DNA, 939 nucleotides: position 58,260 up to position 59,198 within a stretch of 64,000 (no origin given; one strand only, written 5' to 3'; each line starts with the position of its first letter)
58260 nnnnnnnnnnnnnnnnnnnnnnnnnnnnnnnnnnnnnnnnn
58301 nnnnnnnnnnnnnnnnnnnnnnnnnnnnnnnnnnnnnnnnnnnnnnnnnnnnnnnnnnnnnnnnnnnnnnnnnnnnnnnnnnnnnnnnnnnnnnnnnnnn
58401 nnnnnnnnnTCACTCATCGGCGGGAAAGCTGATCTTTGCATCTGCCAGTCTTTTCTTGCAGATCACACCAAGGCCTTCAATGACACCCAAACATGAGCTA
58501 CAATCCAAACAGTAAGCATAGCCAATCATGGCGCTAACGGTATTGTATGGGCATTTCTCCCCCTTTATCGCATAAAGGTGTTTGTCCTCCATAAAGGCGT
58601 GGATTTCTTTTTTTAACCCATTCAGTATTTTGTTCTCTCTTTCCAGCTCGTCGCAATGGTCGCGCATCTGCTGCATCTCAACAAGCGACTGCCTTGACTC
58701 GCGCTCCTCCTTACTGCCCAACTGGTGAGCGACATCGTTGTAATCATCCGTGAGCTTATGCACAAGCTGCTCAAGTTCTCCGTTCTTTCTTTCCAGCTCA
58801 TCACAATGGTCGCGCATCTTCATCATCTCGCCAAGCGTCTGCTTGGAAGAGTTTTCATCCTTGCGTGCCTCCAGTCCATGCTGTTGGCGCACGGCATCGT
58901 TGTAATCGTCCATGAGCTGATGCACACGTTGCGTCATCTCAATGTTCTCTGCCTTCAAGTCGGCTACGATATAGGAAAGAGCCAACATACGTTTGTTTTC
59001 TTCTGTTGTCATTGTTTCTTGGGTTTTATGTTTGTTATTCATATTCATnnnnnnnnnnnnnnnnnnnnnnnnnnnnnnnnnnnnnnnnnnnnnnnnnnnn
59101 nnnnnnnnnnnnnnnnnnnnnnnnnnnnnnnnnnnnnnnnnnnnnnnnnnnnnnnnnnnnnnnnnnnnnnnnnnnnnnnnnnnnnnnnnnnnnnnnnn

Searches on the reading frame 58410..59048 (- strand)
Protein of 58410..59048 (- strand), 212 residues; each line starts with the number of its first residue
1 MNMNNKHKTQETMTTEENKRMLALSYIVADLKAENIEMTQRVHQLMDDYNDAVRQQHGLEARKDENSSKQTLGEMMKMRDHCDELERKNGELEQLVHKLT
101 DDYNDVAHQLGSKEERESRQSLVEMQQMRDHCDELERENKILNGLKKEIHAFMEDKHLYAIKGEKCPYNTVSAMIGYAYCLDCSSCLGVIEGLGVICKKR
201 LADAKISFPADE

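Call 16: search_protein_families(library=phrogs, proteins=[window:58410-59048:-], max_evalue=0.001)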
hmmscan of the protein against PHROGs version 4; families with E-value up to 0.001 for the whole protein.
window:58410-59048:- (212 aa): 0 families

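Call 49: search_protein_families(library=pfam, proteins=[window:58410-59048:-], max_evalue=0.01)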
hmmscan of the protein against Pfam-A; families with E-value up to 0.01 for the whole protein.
window:58410-59048:- (212 aa): 3 families
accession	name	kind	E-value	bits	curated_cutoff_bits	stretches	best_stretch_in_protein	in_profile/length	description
PF14023.12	Bestrophin-like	-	0.0032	17.5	32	0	23-108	69-153/232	Bestrophin-like domain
PF10157.14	BORCS6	-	0.0089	16.6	35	0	117-150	58-91/101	BLOC-1-related complex sub-unit 6 C-terminal helix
PF00170.26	bZIP_1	-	0.0091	16.5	27.6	0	19-50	26-57/64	bZIP transcription factor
